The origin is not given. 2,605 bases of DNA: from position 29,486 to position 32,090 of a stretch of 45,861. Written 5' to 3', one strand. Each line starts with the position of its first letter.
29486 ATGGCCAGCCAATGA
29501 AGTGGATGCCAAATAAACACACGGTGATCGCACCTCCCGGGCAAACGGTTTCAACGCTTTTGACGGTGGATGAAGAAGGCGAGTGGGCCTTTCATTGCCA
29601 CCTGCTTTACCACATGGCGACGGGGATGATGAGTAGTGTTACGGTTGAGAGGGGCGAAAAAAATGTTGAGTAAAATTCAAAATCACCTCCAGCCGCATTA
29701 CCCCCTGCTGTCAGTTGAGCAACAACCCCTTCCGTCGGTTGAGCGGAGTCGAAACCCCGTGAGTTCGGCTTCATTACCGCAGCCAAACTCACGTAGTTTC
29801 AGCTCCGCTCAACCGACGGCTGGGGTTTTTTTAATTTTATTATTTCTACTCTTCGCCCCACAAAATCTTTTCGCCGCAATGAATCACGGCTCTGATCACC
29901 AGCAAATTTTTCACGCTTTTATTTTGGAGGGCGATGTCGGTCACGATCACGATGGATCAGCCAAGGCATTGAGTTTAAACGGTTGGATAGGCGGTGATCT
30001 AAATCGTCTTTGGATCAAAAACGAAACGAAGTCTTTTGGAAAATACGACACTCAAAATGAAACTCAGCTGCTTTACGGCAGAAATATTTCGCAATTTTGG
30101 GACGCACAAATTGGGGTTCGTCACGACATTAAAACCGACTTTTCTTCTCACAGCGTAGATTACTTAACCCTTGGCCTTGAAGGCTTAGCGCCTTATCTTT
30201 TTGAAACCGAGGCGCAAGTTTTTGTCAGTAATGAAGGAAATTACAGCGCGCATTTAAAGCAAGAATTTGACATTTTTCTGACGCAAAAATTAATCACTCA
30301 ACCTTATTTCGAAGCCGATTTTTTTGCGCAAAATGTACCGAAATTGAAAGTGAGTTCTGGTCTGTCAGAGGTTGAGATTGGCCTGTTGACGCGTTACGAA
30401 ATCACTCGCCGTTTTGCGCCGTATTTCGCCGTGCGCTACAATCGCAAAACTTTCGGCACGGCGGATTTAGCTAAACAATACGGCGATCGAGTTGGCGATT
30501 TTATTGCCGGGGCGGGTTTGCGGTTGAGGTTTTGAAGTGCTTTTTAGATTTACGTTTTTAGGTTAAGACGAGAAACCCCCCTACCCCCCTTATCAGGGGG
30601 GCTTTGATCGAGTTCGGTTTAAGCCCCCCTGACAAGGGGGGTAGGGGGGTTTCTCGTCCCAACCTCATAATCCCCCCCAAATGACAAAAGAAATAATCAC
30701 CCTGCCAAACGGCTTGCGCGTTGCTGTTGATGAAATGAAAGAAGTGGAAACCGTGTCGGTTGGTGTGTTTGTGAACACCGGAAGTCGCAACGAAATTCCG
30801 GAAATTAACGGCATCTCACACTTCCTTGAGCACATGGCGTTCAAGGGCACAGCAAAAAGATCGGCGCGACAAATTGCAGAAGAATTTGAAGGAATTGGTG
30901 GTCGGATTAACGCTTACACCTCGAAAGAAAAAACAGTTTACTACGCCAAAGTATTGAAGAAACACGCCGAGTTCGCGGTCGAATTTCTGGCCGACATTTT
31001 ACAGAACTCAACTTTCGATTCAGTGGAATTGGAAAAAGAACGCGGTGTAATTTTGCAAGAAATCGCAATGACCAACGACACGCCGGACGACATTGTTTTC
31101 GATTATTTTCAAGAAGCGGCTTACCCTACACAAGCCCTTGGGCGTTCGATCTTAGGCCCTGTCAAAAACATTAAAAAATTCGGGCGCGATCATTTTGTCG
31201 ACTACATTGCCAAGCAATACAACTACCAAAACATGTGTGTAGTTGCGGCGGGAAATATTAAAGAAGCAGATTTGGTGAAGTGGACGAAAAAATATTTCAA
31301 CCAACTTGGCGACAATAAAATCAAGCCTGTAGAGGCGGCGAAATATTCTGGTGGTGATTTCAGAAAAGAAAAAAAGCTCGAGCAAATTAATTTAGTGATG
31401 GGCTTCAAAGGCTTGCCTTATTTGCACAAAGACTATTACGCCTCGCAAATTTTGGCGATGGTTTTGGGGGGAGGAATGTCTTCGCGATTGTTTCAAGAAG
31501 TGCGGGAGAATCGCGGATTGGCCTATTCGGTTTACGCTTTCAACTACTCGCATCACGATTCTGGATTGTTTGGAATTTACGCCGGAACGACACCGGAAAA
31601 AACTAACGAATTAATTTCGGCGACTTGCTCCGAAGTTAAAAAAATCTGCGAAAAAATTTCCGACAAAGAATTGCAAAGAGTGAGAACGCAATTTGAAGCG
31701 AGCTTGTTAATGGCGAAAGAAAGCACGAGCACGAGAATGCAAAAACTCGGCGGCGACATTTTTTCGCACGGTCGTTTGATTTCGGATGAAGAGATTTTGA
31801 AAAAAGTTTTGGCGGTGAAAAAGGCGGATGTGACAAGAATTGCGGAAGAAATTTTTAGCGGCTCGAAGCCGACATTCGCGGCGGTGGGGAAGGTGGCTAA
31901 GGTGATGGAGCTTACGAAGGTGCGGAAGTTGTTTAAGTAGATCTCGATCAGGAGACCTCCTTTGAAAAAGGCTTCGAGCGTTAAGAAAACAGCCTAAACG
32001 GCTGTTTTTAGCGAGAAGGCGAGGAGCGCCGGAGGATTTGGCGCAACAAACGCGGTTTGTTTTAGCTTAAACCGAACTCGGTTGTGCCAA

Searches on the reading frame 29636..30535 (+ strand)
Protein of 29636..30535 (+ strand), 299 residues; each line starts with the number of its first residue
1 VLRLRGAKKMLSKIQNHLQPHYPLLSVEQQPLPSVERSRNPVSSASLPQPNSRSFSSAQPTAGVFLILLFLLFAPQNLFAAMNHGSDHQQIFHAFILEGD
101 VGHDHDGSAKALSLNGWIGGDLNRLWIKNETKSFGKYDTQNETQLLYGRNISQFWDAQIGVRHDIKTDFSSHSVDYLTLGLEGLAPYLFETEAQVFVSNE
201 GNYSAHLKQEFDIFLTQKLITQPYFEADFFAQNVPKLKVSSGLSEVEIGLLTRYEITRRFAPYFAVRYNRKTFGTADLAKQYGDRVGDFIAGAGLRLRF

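Call 8: search_protein_families(library=pfam, proteins=[window:29636-30535:+], max_evalue=0.00001)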
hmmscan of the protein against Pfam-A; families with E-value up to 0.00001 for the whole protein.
window:29636-30535:+ (299 aa): 1 family
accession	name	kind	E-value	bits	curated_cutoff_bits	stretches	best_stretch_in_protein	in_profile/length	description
PF05275.17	CopB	-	3.5e-60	203.6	27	1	105-299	16-208/208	Copper resistance protein B precursor (CopB)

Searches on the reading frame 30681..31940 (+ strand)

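Call 8: search_protein_families(library=pfam, proteins=[window:30681-31940:+], max_evalue=0.00001)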
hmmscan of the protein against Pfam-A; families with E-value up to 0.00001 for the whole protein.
window:30681-31940:+ (419 aa): 2 families
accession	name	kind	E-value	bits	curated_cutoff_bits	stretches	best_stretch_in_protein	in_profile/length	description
PF00675.25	Peptidase_M16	-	2.9e-48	164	22.3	1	13-160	1-148/149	Insulinase (Peptidase family M16)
PF05193.26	Peptidase_M16_C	-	7.9e-48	163.2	23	1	167-337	2-180/181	Peptidase M16 inactive domain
